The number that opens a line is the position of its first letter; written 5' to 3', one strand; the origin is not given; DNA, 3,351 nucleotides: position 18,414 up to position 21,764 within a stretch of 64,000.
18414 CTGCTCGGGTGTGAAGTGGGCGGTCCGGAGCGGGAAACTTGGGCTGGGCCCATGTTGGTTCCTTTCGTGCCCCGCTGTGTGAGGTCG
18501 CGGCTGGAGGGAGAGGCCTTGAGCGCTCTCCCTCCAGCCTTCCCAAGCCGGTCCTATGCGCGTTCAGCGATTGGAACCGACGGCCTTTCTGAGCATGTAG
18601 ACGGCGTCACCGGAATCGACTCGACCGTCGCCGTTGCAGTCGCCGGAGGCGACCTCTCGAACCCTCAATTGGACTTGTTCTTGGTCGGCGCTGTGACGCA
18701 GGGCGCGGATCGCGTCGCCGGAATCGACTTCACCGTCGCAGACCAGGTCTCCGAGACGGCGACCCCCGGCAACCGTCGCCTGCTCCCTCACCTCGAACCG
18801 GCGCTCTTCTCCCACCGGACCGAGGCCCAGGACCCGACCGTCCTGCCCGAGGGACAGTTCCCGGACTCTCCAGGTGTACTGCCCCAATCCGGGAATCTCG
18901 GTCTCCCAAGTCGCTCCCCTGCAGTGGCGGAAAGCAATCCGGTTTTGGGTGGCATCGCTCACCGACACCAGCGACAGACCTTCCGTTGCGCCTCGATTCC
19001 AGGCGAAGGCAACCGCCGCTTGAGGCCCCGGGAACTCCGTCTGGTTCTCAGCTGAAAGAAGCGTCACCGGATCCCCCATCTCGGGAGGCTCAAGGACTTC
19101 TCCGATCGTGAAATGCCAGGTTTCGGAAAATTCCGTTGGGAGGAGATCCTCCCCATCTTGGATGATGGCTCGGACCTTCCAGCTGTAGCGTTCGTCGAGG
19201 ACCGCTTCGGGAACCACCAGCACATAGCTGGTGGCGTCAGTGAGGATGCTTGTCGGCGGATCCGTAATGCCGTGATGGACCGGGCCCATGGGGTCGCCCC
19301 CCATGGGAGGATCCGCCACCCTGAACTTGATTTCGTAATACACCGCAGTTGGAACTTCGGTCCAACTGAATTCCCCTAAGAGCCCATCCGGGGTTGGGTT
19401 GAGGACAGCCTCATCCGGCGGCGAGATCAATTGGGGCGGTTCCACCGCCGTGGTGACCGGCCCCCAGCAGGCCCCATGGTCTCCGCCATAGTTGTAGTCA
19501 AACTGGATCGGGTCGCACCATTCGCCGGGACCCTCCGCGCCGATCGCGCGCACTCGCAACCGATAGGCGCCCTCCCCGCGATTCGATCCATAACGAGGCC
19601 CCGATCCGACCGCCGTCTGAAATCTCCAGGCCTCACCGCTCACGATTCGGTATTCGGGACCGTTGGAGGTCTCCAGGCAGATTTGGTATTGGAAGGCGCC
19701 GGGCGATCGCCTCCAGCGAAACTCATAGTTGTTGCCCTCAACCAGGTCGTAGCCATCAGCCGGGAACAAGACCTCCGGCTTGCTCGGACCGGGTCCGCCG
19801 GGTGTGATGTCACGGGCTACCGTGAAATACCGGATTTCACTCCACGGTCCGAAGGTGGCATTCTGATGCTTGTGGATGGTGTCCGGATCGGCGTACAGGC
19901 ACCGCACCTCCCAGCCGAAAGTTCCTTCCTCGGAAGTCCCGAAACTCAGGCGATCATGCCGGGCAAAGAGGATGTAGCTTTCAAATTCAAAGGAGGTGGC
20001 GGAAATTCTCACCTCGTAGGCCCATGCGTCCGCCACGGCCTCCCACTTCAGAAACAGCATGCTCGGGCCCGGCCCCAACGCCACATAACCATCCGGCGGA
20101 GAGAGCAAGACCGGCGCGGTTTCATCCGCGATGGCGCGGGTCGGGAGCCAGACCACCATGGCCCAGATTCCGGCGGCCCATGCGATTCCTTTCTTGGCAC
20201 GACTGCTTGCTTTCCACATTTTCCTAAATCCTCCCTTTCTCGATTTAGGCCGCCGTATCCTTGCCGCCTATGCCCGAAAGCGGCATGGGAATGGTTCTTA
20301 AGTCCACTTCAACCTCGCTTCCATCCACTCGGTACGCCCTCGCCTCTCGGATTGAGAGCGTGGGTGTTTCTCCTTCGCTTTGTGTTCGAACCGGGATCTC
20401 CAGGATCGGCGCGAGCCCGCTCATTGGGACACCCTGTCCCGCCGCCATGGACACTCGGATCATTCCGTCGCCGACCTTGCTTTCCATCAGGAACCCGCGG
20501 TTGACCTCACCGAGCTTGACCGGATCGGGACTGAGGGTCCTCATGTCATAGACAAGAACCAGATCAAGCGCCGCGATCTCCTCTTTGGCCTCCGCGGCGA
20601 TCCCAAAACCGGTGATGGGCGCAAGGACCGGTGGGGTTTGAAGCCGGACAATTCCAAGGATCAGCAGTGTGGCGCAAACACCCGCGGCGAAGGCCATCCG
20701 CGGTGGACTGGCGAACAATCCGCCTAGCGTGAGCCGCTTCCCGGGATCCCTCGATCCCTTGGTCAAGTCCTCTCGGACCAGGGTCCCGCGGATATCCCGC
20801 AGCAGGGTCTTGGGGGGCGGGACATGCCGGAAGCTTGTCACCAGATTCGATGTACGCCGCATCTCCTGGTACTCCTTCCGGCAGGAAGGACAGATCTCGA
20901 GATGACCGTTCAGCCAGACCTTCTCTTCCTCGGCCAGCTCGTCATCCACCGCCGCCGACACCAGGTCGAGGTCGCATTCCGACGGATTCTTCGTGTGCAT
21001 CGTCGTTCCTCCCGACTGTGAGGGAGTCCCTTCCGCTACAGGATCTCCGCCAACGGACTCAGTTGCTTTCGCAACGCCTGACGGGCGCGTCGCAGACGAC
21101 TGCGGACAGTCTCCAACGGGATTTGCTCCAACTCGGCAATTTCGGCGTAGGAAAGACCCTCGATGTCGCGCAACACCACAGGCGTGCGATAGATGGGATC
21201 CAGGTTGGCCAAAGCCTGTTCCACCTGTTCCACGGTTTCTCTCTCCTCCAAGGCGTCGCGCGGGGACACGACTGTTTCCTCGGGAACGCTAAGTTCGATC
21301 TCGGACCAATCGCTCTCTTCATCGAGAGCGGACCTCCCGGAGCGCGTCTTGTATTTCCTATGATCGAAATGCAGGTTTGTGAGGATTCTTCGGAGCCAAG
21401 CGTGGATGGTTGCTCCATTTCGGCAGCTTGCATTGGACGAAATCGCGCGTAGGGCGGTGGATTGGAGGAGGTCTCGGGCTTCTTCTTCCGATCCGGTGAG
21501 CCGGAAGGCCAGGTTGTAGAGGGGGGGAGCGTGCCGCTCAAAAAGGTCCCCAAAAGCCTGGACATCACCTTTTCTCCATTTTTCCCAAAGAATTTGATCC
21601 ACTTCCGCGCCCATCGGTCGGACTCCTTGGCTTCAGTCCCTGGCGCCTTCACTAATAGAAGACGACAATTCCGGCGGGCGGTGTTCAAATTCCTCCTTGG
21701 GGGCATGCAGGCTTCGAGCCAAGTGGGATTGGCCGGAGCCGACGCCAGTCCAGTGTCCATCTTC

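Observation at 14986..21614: ECF sigma / anti-sigma pair wired to a tandem array of cohesin-like and dockerin-like secreted proteins (candidate surface-assembly regulon)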

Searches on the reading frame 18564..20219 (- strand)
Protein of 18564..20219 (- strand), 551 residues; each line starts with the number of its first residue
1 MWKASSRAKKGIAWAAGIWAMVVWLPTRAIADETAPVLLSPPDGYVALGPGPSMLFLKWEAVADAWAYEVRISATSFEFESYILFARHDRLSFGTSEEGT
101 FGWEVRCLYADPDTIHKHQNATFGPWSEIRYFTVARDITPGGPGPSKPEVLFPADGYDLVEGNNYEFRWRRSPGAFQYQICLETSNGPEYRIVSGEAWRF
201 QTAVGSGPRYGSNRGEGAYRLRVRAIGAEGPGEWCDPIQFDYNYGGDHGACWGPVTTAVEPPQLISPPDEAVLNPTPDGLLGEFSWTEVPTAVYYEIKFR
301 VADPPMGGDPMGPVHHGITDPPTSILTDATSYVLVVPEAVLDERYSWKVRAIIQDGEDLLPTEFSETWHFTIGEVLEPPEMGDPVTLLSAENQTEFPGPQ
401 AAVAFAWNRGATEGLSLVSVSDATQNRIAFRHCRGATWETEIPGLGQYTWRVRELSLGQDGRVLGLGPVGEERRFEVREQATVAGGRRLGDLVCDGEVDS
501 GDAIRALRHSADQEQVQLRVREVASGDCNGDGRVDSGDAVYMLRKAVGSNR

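Call 3: search_protein_families(library=pfam, proteins=[window:18564-20219:-], max_evalue=1)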
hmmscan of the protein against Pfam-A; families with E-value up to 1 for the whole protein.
window:18564-20219:- (551 aa): 2 families
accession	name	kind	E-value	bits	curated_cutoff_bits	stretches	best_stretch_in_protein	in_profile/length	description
PF00404.24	Dockerin_1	-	0.00011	22.8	22.9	1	490-541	2-51/57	Dockerin type I domain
PF25788.1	Ig_Rha78A_N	-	0.032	14.9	27.4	0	342-373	74-102/105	Rha78A-like, N-terminal immunoglobulin domain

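Call 4: search_protein_families(library=ncbifam, proteins=[window:18564-20219:-], max_evalue=1)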
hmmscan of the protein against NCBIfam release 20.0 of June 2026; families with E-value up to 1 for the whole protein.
window:18564-20219:- (551 aa): 0 families

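Call 18: find_related_loci(query=A1, collection=genome_contigs, flank=8000)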
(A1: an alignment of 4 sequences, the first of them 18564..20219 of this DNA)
Query A1 (551 aa) in genome_contigs; peptide patterns used: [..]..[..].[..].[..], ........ (x = any residue, [..] = any of these).
55 stretches matched a pattern; 3 encode a relative of the query (tblastn E <= 1e-3); 3 distinct loci.
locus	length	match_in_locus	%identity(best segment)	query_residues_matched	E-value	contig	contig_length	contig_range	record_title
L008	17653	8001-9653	75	1-551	0e+0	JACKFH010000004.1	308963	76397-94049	MAG: Candidatus Omnitrophota bacterium isolate HK-STAS-OLB16-2 HK-STAS-OLB16-2_4, whole genome shotgun sequence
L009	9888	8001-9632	49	12-551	3e-167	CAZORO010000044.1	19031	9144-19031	MAG TPA_asm: uncultured bacterium isolate SRP278314_co2_16 genome assembly, contig: NODE_3858_length_19031_cov_5.318139,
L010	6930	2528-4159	43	9-551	5e-131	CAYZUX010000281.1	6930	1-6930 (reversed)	MAG TPA_asm: uncultured bacterium isolate binchicken_co20_391 genome assembly, contig: NODE_19498_length_6930_cov_7.9501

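Call 19: find_related_loci(query=A1, collection=metagenome_contigs, flank=8000)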
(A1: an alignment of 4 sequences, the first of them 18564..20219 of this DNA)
Query A1 (551 aa) in metagenome_contigs; peptide patterns used: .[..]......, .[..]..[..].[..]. (x = any residue, [..] = any of these).
182 stretches matched a pattern; 1 encode a relative of the query (tblastn E <= 1e-3); 1 distinct loci.
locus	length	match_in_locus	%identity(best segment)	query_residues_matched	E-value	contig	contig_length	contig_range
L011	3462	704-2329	68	9-550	0e+0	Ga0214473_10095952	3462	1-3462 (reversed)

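Call 52: search_solved_structures(query=A1, max_evalue=1, show_alignments=3)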
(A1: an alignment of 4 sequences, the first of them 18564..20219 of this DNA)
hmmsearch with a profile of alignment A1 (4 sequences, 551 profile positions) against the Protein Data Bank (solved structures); distinct sequences matched with E-value up to 1: 9.
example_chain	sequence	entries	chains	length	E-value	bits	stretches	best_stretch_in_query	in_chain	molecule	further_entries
7f7r_A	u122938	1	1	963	0.018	16.7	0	219-239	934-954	GH31 alpha-N-acetylgalactosaminidase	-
7f7q_A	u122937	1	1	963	0.018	16.7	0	219-239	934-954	GH31 alpha-N-acetylgalactosaminidase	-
6m76_A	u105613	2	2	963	0.018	16.7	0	219-239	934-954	LPXTG-motif cell wall anchor domain protein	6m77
9bhx_A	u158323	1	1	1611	0.082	14.5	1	200-252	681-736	Protein sevenless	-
4fl4_A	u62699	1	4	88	0.087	14.4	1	485-542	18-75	Glycoside hydrolase family 9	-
9bfp_A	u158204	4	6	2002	0.11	14.1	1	200-252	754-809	Protein sevenless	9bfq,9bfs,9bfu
2jnk_A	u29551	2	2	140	0.56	11.8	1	522-550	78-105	Hyalurononglucosaminidase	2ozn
2mte_A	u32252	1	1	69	0.81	11.2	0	489-539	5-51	Cellulose 1,4-beta-cellobiosidase (reducing end) CelS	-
1daq_A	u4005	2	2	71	0.84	11.2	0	489-539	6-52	ENDOGLUCANASE SS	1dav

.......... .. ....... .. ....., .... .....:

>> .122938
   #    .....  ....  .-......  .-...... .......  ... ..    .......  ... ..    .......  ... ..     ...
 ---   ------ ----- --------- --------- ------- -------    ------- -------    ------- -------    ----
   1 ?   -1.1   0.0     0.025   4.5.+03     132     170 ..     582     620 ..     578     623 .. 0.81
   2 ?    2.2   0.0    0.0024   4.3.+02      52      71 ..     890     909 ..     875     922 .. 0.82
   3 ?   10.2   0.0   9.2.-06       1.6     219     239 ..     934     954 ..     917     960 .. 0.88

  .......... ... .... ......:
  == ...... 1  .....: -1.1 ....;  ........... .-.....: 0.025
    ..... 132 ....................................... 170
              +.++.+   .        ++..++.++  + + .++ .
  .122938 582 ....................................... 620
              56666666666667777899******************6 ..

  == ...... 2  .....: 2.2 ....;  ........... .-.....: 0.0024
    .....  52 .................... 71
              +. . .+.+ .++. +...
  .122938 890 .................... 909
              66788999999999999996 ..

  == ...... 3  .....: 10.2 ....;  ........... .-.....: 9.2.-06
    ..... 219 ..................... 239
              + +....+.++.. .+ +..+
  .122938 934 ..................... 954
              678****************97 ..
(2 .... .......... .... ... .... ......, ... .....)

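Call 82: search_protein_families(library=pfam, proteins=[L008:8001-9656:+], max_evalue=0.1)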
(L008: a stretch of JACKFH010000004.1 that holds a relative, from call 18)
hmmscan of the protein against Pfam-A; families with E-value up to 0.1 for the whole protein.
L008:8001-9656:+ (551 aa): 3 families
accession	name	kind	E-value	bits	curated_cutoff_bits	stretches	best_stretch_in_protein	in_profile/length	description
PF00404.24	Dockerin_1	-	8.2e-05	23.2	22.9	1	490-541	2-51/57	Dockerin type I domain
PF00041.27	fn3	-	0.00089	19.9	25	0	284-363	18-79/84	Fibronectin type III domain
PF25788.1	Ig_Rha78A_N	-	0.0037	17.9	27.4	0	342-373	74-102/105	Rha78A-like, N-terminal immunoglobulin domain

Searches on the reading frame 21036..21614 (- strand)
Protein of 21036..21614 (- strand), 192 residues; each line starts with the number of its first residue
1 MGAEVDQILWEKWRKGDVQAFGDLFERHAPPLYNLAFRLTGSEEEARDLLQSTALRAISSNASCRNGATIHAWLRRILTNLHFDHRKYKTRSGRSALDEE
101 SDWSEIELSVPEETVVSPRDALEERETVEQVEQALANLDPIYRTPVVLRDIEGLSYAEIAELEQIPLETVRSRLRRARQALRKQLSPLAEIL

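Call 3: search_protein_families(library=pfam, proteins=[window:21036-21614:-], max_evalue=1)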
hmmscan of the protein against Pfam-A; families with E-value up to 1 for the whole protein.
window:21036-21614:- (192 aa): 7 families
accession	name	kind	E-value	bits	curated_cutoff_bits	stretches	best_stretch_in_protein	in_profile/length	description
PF08281.18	Sigma70_r4_2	-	7.9e-17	61.1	25.7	1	129-181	2-54/54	Sigma-70, region 4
PF04545.22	Sigma70_r4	-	6.6e-12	45.2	24.1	1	134-183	1-50/50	Sigma-70, region 4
PF04542.20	Sigma70_r2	-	1.3e-11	44.5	24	1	24-91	1-70/71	Sigma-70 region 2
PF07638.17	Sigma70_ECF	-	1.1e-08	35.6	21.1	1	5-185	4-183/185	ECF sigma factor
PF13384.12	HTH_23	-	0.023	15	24.6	1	150-177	15-41/50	Homeodomain-like domain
PF19801.4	DUF6284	-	0.028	14.8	27.4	1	132-179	19-66/86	Family of unknown function (DUF6284)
PF08472.16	S6PP_C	-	0.23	11.8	34.4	1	8-77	31-97/133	Sucrose-6-phosphate phosphohydrolase C-terminal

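Call 4: search_protein_families(library=ncbifam, proteins=[window:21036-21614:-], max_evalue=1)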
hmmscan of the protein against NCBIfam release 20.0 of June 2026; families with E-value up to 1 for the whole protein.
window:21036-21614:- (192 aa): 101 families (the best 25 are shown)
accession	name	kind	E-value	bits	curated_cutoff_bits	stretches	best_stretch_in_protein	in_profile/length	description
NF007229.0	PRK09647.1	equivalog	2.8e-35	121.6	265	1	17-186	42-203/220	RNA polymerase sigma factor SigE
NF009166.1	PRK12513.1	equivalog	1.9e-34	119.1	206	1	3-186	6-187/193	RNA polymerase sigma factor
NF007225.0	PRK09643.1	equivalog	1.3e-30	106.7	190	1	4-189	12-186/204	RNA polymerase sigma factor SigM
NF008888.0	PRK11922.1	equivalog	2.1e-30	106.1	204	1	4-186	15-197/231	RNA polymerase sigma factor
NF007223.0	PRK09641.1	equivalog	8.8e-30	103.9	209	1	11-186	10-185/187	RNA polymerase sigma factor SigW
TIGR02948.1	SigW_bacill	equivalog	1.3e-27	97.1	243.1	1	11-186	10-185/187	RNA polymerase sigma factor SigW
NF058625.1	sigma_PG0214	equivalog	3.7e-27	95.1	130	1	20-186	5-162/170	GFO_1088 family ECF-type sigma factor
TIGR02939.1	RpoE_Sigma70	equivalog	1.3e-26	93.8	236.15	1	4-188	5-189/190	RNA polymerase sigma factor RpoE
NF004113.0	PRK05602.1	equivalog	1.9e-26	93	208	1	4-186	30-202/211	RNA polymerase sigma factor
TIGR02937.1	sigma70-ECF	superfamily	2e-26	92.6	42.9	1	20-185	2-165/165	sigma-70 family RNA polymerase sigma factor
NF009185.0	PRK12533.1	equivalog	4.1e-26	92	248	1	21-186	31-194/231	RNA polymerase sigma factor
NF009176.0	PRK12524.1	equivalog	1e-25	90.7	264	1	6-187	13-186/196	RNA polymerase sigma factor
TIGR02947.1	SigH_actino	hypoth_equivalog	2e-25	89.6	251.55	1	31-189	23-183/193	RNA polymerase sigma-70 factor, TIGR02947 family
NF007216.0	PRK09638.1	equivalog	8.7e-24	84.3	194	1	6-186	5-175/180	RNA polymerase sigma factor SigY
TIGR02985.1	Sig70_bacteroi1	subfamily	5.3e-23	82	126.4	1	19-185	1-162/162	RNA polymerase sigma-70 factor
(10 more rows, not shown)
